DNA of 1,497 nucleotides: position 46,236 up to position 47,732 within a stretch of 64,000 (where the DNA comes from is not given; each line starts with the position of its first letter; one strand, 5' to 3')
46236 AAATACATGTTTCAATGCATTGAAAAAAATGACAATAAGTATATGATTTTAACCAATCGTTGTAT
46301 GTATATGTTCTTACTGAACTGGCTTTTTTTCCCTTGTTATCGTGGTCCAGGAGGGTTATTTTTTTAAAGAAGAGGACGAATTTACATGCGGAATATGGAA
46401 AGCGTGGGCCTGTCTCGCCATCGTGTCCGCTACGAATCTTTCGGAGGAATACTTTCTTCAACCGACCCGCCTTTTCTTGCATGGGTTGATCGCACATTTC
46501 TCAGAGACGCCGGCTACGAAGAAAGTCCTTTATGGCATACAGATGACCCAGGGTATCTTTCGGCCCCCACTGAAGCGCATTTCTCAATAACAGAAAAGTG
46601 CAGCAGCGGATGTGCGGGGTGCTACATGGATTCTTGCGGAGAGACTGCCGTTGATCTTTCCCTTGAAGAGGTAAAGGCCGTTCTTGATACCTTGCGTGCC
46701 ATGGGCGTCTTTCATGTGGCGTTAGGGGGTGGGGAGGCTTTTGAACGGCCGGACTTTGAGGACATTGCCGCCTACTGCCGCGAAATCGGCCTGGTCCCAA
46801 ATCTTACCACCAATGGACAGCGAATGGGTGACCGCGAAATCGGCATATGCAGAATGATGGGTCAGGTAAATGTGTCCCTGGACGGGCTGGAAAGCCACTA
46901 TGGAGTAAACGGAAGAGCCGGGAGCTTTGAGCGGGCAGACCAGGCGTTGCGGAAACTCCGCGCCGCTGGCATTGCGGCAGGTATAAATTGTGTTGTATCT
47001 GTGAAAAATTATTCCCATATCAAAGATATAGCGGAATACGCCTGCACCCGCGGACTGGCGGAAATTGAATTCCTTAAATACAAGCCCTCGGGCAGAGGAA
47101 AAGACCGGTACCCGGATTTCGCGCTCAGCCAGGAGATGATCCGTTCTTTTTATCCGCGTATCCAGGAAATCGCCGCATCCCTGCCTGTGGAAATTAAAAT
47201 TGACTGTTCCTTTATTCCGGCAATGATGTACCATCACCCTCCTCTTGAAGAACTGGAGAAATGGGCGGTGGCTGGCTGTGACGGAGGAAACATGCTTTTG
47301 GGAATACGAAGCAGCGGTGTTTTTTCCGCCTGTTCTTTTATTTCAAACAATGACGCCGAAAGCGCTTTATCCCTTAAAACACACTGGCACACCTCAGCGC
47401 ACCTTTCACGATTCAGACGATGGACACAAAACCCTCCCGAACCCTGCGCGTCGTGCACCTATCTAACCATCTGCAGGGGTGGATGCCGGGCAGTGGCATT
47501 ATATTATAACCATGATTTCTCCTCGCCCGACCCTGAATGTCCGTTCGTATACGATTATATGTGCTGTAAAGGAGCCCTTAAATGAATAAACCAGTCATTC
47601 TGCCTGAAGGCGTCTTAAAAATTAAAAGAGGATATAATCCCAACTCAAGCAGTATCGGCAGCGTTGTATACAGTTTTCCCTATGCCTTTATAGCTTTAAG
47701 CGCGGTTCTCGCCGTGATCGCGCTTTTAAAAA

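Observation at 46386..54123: Eight translationally coupled genes: radical SAM/SPASM, a TPR membrane protein with a small peptide (twice), TlpA-like thioredoxin, membrane-anchored phosphoesterase, lipoprotein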

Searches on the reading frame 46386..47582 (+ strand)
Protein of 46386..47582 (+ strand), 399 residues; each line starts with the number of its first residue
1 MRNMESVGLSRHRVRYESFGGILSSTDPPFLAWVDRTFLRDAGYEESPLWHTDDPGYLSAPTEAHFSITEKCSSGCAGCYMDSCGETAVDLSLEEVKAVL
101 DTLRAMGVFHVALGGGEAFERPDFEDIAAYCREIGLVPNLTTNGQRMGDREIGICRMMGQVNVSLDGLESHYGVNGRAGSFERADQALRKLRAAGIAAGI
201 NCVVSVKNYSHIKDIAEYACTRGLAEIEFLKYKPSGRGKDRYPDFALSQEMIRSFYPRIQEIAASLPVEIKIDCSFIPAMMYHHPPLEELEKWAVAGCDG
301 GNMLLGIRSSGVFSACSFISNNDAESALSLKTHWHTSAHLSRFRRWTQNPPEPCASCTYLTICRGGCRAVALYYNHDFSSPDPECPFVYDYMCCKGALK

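Call 3: search_protein_families(library=ncbifam, proteins=[window:46386-47582:+], max_evalue=0.01)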
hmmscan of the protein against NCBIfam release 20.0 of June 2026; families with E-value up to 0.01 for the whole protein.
window:46386-47582:+ (399 aa): 54 families (the best 25 are shown)
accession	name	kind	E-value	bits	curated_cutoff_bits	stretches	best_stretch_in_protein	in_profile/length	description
TIGR03962.1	mycofact_rSAM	equivalog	1e-38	133.4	265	1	58-387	8-333/339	mycofactocin radical SAM maturase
TIGR04303.1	GeoRSP_rSAM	equivalog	2.9e-38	132.2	400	1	58-385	1-324/325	GeoRSP system radical SAM/SPASM protein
TIGR04055.1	rSAM_NirJ2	equivalog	2.9e-31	109.2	500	1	67-385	5-322/326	putative heme d1 biosynthesis radical SAM protein NirJ2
TIGR04545.1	rSAM_ahbD_hemeb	equivalog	1.1e-27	97.3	500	1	67-386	5-336/339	heme b synthase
TIGR04347.1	pseudo_SAM_Halo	equivalog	2.2e-27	96.3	525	2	66-260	42-239/390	TIGR04347 family pseudo-SAM/SPASM protein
TIGR04051.1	rSAM_NirJ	equivalog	5.2e-25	88.2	515.45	1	68-241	8-185/354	heme d1 biosynthesis radical SAM protein NirJ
NF045574.1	sacti_mat_StsB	exception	1.2e-23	83.7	625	1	63-372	97-400/466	StsB family radical SAM/SPASM domain sactipeptide maturase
TIGR04053.2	TIGR04053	equivalog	2.9e-22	79.4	395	1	61-266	7-217/366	TIGR04053 family radical SAM/SPASM domain-containing protein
TIGR04054.1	rSAM_NirJ1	equivalog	4.7e-22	78.1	650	1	66-241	40-219/387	putative heme d1 biosynthesis radical SAM protein NirJ1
TIGR02109.1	PQQ_syn_pqqE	equivalog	6.8e-22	77.9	381.35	1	60-385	5-330/358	pyrroloquinoline quinone biosynthesis protein PqqE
TIGR04250.1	SCM_rSAM_ScmE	equivalog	2e-21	76.3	400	2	61-218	2-164/358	SynChlorMet cassette radical SAM/SPASM protein ScmE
TIGR04103.1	rSAM_nif11_3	equivalog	2.3e-21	75.9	725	1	64-372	7-330/412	nif11-class peptide radical SAM maturase 3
TIGR04546.1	rSAM_ahbC_deAc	equivalog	5.8e-21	74.7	650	1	66-241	43-222/390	12,18-didecarboxysiroheme deacetylase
TIGR04340.1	rSAM_ACGX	hypoth_equivalog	1.9e-20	73.4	400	1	66-385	7-337/341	radical SAM/SPASM domain protein, ACGX system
TIGR04251.1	SCM_rSAM_ScmF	equivalog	6.5e-20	71.8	400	1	65-382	7-336/353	SynChlorMet cassette radical SAM/SPASM protein ScmF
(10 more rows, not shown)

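Call 4: search_protein_families(library=pfam, proteins=[window:46386-47582:+], max_evalue=0.01)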
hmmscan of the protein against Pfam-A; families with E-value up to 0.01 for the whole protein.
window:46386-47582:+ (399 aa): 1 family
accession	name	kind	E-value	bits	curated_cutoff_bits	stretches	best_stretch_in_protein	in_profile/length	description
PF04055.27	Radical_SAM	-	1.2e-16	61.8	29.5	1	67-218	2-165/166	Radical SAM superfamily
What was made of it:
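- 46386..47585 (+): Radical SAM/SPASM enzyme (399 aa). It has a CxxxCxxC at C72/C76/C79 and eight conserved C-terminal cysteines. Its N-terminal domain is a three-stranded beta-sheet (residues 12-51). Pfam PF04055 (call 4).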

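Call 5: find_homologous_proteins(query=window:46386-47582:+, max_evalue=1e-20)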
Query window:46386-47582:+ (399 aa): 1171 proteins with E <= 1e-20 among 8000 candidates; the best 120 are listed.
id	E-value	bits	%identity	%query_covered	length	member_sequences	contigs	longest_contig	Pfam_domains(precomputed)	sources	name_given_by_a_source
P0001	2.7e-278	940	100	100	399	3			PF04055.28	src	-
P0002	3.9e-172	591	64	95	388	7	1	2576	PF04055.28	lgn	-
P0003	5.8e-172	590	63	96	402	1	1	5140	PF04055.28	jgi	jgi:radical SAM protein with 4Fe4S-binding SPASM domain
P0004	1.2e-166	573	61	97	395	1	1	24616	PF04055.28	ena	-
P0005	9.4e-166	570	62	97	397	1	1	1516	PF04055.28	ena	-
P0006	1.1e-165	569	61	95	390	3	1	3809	PF04055.28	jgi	-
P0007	2.9e-165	568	62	95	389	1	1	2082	PF04055.28,PF13353.12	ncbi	-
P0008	5.3e-165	567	60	97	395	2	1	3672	PF04055.28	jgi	jgi:radical SAM protein with 4Fe4S-binding SPASM domain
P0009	1.6e-163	562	60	95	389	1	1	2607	PF04055.28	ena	-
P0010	6.9e-163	560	62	95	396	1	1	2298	PF04055.28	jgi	jgi:radical SAM protein with 4Fe4S-binding SPASM domain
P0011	2.9e-160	552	61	95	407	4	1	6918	PF04055.28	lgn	-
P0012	5.0e-159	548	60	95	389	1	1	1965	PF04055.28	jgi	jgi:radical SAM protein with 4Fe4S-binding SPASM domain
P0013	1.4e-158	546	62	95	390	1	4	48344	PF04055.28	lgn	-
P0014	1.9e-158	546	60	95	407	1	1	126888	PF04055.28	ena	-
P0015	2.8e-158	545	60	95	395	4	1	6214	PF04055.28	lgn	-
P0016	6.2e-158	544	59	97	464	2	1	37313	PF04055.28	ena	-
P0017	7.2e-158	544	60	95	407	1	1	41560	PF04055.28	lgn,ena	-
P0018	1.5e-156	539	60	95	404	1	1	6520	PF04055.28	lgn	-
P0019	3.5e-156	538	60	96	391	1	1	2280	PF04055.28,PF13353.12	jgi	jgi:radical SAM protein with 4Fe4S-binding SPASM domain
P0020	1.0e-155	537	59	95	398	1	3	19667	PF04055.28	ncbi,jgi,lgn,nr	ncbi:MAG: radical SAM protein [Chitinispirillaceae bacterium]|jgi:radical SAM protein with 4Fe4S-bin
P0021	2.1e-155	536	58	96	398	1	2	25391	PF04055.28,PF13353.12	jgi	-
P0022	3.2e-155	535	60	95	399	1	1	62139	PF04055.28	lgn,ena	-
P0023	7.9e-155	534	59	95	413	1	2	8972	PF04055.28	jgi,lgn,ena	jgi:radical SAM protein with 4Fe4S-binding SPASM domain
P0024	1.2e-154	533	57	97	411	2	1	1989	PF04055.28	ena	-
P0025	1.3e-154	533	58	95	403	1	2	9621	PF04055.28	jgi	-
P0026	5.2e-154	531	60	95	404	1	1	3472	PF04055.28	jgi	jgi:radical SAM protein with 4Fe4S-binding SPASM domain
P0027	8.2e-154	530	59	95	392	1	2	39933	PF04055.28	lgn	-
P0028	1.7e-153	529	58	95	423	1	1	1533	PF04055.28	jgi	jgi:radical SAM protein with 4Fe4S-binding SPASM domain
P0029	1.9e-153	529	57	96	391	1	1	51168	PF04055.28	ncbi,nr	ncbi:MAG: radical SAM protein [Fibrobacteria bacterium]|nr:radical SAM protein [Fibrobacteria bacter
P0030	1.3e-152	526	58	95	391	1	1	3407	PF04055.28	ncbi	-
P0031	1.3e-152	526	58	98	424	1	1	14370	PF04055.28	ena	-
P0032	1.5e-152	526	58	98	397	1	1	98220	PF04055.28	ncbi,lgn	-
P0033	2.2e-150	519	58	95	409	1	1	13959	PF04055.28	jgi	jgi:radical SAM protein with 4Fe4S-binding SPASM domain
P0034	7.7e-149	514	58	96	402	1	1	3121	PF04055.28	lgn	-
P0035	9.4e-149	514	57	95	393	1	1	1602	PF04055.28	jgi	jgi:radical SAM protein with 4Fe4S-binding SPASM domain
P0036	1.3e-148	513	57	96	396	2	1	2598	PF04055.28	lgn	-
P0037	1.9e-148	513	58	95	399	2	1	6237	PF04055.28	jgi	jgi:radical SAM protein with 4Fe4S-binding SPASM domain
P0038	3.0e-148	512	57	97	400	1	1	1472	PF04055.28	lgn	-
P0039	5.0e-148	511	56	95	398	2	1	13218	PF04055.28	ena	-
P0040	5.2e-148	511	57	95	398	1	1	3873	PF04055.28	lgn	-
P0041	2.7e-147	509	56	95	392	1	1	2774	PF04055.28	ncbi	-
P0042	1.2e-146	507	56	95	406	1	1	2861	PF04055.28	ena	-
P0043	2.5e-143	496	56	95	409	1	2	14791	PF04055.28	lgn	-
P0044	1.5e-142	493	57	95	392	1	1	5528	PF04055.28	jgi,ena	-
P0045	4.1e-142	492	57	95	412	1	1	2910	PF04055.28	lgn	-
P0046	8.8e-142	491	55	96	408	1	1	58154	PF04055.28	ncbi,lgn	-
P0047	1.6e-141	490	60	88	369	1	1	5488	PF04055.28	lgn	-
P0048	1.8e-139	483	53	95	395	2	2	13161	PF04055.28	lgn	-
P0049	7.9e-138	478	52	97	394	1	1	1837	PF04055.28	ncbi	-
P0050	1.1e-134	467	54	95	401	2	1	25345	PF04055.28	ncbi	-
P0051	1.9e-134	467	55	88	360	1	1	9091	PF04055.28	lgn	-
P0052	4.7e-128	446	49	96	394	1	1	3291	PF04055.28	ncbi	-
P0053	1.4e-127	444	57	80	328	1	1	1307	PF04055.28,PF13353.12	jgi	jgi:MoaA/NifB/PqqE/SkfB family radical SAM enzyme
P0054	6.3e-127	442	50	96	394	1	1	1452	PF04055.28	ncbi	-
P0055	1.6e-124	434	51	94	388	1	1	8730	PF04055.28,PF13353.12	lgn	-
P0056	6.0e-124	432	51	96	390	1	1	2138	PF04055.28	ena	-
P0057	7.4e-123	428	60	76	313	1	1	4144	PF04055.28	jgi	jgi:radical SAM protein with 4Fe4S-binding SPASM domain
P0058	2.4e-119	417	58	78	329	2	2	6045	PF04055.28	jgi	jgi:radical SAM protein with 4Fe4S-binding SPASM domain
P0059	6.9e-118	412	49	95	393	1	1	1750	PF04055.28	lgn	-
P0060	8.4e-118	412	61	72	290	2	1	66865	PF04055.28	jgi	jgi:radical SAM protein with 4Fe4S-binding SPASM domain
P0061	3.8e-117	410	48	96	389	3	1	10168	PF04055.28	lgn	-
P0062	1.3e-116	408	49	95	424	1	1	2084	PF04055.28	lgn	-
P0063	9.7e-115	402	48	94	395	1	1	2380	PF04055.28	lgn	-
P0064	1.3e-114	401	49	95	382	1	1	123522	PF04055.28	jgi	jgi:radical SAM protein with 4Fe4S-binding SPASM domain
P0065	1.5e-114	401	50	94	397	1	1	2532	PF04055.28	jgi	jgi:radical SAM protein with 4Fe4S-binding SPASM domain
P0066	2.0e-114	401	49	94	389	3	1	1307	PF04055.28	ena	-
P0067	3.8e-114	400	49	95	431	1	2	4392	PF04055.28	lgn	-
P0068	4.4e-114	400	48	95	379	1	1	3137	PF04055.28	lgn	-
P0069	6.1e-114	399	46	94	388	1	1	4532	PF04055.28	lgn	-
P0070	6.9e-114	399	47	95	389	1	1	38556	PF04055.28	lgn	-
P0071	7.0e-114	399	49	94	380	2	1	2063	PF04055.28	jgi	-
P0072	7.3e-114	399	47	95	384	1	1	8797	PF04055.28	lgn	-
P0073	1.2e-113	398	48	95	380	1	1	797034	PF04055.28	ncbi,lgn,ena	-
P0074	1.6e-113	398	48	95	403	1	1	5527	PF04055.28,PF13353.12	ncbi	ncbi:MAG: radical SAM protein [bacterium]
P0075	2.2e-113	397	49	94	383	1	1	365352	PF04055.28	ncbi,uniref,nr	ncbi:radical SAM/SPASM domain-containing protein [Geomesophilobacter sediminis]|uniref:Radical SAM p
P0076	2.2e-113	397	48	95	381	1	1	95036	PF04055.28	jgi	jgi:radical SAM protein with 4Fe4S-binding SPASM domain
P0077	2.5e-113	397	48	94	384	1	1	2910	PF04055.28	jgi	jgi:radical SAM protein with 4Fe4S-binding SPASM domain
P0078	2.7e-113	397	47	95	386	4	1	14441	PF04055.28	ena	-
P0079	3.7e-113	397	47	97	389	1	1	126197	PF04055.28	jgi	-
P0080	3.9e-113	396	48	94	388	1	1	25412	PF04055.28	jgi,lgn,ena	-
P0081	4.1e-113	396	48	95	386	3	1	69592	PF04055.28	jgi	jgi:radical SAM protein with 4Fe4S-binding SPASM domain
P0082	4.9e-113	396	47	95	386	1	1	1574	PF04055.28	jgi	jgi:radical SAM protein with 4Fe4S-binding SPASM domain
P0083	5.0e-113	396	47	95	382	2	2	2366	PF04055.28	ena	-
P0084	7.7e-113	395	48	94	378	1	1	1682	PF04055.28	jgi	jgi:radical SAM protein with 4Fe4S-binding SPASM domain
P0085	9.4e-113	395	49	95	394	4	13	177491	PF04055.28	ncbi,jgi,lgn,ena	-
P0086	1.1e-112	395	47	94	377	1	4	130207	PF04055.28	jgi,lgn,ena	-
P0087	1.4e-112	395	47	96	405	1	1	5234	PF04055.28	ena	-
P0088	1.6e-112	394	48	95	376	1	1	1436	PF04055.28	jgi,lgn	-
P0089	1.8e-112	394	49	94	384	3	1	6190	PF04055.28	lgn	-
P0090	1.9e-112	394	48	94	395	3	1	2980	PF04055.28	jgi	jgi:radical SAM protein with 4Fe4S-binding SPASM domain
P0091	2.8e-112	394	47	96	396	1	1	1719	PF04055.28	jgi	jgi:radical SAM protein with 4Fe4S-binding SPASM domain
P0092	2.8e-112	394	48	94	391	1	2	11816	PF04055.28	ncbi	-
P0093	3.1e-112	393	47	95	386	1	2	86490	PF04055.28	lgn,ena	-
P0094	3.6e-112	393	47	97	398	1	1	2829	PF04055.28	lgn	-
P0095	4.1e-112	393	48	96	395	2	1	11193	PF04055.28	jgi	-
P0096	4.6e-112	393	45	96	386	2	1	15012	PF04055.28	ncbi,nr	ncbi:MAG: radical SAM protein [Spirochaetales bacterium]|nr:radical SAM protein [Spirochaetales bact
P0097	4.6e-112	393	48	95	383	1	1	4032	PF04055.28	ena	-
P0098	5.1e-112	393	48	94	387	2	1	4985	PF04055.28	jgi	jgi:radical SAM protein with 4Fe4S-binding SPASM domain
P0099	5.5e-112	393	48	96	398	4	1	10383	PF04055.28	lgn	-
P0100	6.0e-112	393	47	95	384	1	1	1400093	PF04055.28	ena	-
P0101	8.9e-112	392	47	95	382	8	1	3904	PF04055.28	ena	-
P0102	9.5e-112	392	47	95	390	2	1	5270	PF04055.28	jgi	-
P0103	1.1e-111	392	48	95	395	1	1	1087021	PF04055.28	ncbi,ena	-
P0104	1.2e-111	392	49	94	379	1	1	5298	PF04055.28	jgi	jgi:radical SAM protein with 4Fe4S-binding SPASM domain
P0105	1.4e-111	391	47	94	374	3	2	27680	PF04055.28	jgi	jgi:radical SAM protein with 4Fe4S-binding SPASM domain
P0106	1.5e-111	391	48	95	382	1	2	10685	PF04055.28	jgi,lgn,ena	jgi:radical SAM protein with 4Fe4S-binding SPASM domain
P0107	1.6e-111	391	47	96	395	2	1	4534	PF04055.28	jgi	jgi:radical SAM protein with 4Fe4S-binding SPASM domain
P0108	1.6e-111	391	46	95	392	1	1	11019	PF04055.28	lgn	-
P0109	1.7e-111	391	49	94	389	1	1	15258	PF04055.28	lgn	-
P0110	2.2e-111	391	47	95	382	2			PF04055.28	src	-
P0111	2.4e-111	391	46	95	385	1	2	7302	PF04055.28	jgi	-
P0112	2.6e-111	390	47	95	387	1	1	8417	PF04055.28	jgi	jgi:radical SAM protein with 4Fe4S-binding SPASM domain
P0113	2.8e-111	390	46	98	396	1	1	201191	PF04055.28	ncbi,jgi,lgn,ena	ncbi:MAG: radical SAM protein [Sedimentisphaerales bacterium]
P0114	2.9e-111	390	49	95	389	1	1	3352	PF04055.28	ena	-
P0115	3.3e-111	390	47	94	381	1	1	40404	PF04055.28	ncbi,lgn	-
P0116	3.7e-111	390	46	95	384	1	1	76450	PF04055.28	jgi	-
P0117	4.1e-111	390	46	96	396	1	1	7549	PF04055.28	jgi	jgi:radical SAM protein with 4Fe4S-binding SPASM domain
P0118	4.1e-111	390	47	95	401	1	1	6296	PF04055.28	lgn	-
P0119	4.4e-111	390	47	95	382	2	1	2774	PF04055.28,PF13353.12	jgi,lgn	jgi:radical SAM protein with 4Fe4S-binding SPASM domain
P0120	4.7e-111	390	47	95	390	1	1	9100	PF04055.28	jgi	jgi:radical SAM protein with 4Fe4S-binding SPASM domain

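Call 7: find_encoding_contigs(protein=P0014, flank=10000, max_places=2)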
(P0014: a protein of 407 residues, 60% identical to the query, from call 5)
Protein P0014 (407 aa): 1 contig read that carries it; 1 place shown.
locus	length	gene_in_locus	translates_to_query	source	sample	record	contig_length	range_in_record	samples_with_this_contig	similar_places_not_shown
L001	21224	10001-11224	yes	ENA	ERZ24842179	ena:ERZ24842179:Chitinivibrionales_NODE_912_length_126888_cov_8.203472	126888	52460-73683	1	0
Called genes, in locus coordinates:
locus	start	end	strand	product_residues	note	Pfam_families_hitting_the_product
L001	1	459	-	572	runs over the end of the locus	PF03372:Exo_endo_phos, PF19580:Exo_endo_phos_3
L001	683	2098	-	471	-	PF00149:Metallophos, PF10342:Kre9_KNH (weak), PF18962:Por_Secre_tail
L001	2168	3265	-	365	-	PF13620:CarboxypepD_reg (faint), PF13855:LRR_8 (faint), PF23598:LRR_14 (weak)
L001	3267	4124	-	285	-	PF14394:DUF4423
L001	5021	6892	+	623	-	PF13174:TPR_6 (faint), PF09976:TPR_21 (weak)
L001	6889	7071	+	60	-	-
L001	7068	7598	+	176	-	PF13098:Thioredoxin_2 (faint), PF00578:AhpC-TSA, PF08534:Redoxin, PF13905:Thioredoxin_8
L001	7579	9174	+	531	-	PF25077:DUF7800 (weak), PF00149:Metallophos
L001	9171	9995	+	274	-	-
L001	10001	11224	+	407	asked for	PF04055:Radical_SAM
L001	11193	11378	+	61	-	-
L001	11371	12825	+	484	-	-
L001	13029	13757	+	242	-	PF00106:adh_short, PF01370:Epimerase (weak), PF08659:KR, PF13561:adh_short_C2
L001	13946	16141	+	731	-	PF12895:ANAPC3 (faint), PF13424:TPR_12 (faint), PF00515:TPR_1 (faint), PF07719:TPR_2 (faint), PF13174:TPR_6 (faint), PF13181:TPR_8 (faint), PF13432:TPR_16 (faint), PF01464:SLT, +1 more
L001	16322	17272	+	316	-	PF07494:Reg_prop (faint)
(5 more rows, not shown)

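Call 8: find_encoding_contigs(protein=P0075, flank=10000, max_places=2)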
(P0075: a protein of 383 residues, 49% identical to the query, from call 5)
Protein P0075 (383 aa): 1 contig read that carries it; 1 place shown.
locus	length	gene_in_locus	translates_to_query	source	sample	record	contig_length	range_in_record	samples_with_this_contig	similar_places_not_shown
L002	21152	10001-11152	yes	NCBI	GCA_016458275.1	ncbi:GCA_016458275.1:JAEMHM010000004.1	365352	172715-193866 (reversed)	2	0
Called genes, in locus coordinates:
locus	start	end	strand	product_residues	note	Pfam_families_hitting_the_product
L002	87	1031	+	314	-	PF02563:Poly_export, PF10531:SLBB (weak), PF22461:SLBB_2 (weak)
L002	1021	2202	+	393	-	PF10082:BBP2_2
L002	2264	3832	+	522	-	PF02706:Wzz (weak)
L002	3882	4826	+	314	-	PF01656:CbiA (weak)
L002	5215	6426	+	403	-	PF02350:Epimerase_2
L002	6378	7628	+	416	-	PF03446:NAD_binding_2 (faint), PF03721:UDPG_MGDP_dh_N, PF03807:F420_oxidored (faint), PF00984:UDPG_MGDP_dh, PF03720:UDPG_MGDP_dh_C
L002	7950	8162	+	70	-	-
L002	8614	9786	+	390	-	-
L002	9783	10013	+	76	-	-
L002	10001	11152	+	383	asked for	PF04055:Radical_SAM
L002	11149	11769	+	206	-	-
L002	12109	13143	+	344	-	-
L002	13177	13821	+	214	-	-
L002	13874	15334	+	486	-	PF04955:HupE_UreJ (weak), PF13795:HupE_UreJ_2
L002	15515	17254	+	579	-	PF16655:PhoD_N (faint), PF16656:Pur_ac_phosph_N, PF00149:Metallophos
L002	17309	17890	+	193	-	-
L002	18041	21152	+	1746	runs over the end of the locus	PF00932:LTD, PF18998:Flg_new_2 (weak), PF02872:5_nucleotid_C, PF24517:CBM96, PF18887:MBG_3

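Call 9: find_encoding_contigs(protein=P0113, flank=10000, max_places=2)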
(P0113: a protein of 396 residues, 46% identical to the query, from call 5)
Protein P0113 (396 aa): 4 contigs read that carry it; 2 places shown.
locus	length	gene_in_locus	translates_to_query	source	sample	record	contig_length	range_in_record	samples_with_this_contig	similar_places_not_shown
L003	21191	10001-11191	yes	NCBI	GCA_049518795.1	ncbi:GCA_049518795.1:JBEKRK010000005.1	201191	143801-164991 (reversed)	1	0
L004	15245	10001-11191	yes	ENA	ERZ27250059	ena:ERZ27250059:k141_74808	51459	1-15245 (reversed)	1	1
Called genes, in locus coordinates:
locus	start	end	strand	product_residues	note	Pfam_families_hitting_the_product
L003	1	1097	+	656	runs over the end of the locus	PF00474:SSF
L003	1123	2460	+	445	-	PF16317:Glyco_hydro_99 (weak)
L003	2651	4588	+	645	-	PF16656:Pur_ac_phosph_N (faint), PF07719:TPR_2 (faint), PF13174:TPR_6 (faint), PF13176:TPR_7 (faint), PF13181:TPR_8 (faint), PF13414:TPR_11 (faint), PF13424:TPR_12 (faint), PF13432:TPR_16 (weak), +1 more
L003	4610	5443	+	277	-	-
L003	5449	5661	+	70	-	-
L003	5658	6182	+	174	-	PF00578:AhpC-TSA, PF08534:Redoxin, PF00085:Thioredoxin (faint), PF13098:Thioredoxin_2 (weak), PF13905:Thioredoxin_8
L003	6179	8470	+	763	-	PF25077:DUF7800 (weak), PF00149:Metallophos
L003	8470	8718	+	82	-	-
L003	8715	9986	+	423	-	-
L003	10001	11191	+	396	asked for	PF04055:Radical_SAM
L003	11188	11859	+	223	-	PF11453:DUF2950 (faint)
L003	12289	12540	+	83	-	-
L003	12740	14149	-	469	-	PF13173:AAA_14, PF13635:DUF4143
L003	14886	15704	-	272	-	PF01569:PAP2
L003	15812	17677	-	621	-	PF00664:ABC_membrane, PF00005:ABC_tran, PF02463:SMC_N (faint), PF13304:AAA_21 (faint), PF13555:AAA_29 (weak)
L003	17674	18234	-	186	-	PF13302:Acetyltransf_3, PF00583:Acetyltransf_1 (weak)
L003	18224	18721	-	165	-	-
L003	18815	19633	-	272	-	-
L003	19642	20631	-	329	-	PF17284:Spermine_synt_N, PF01564:Spermine_synth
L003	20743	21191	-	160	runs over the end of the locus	PF02675:AdoMet_dc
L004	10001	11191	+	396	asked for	PF04055:Radical_SAM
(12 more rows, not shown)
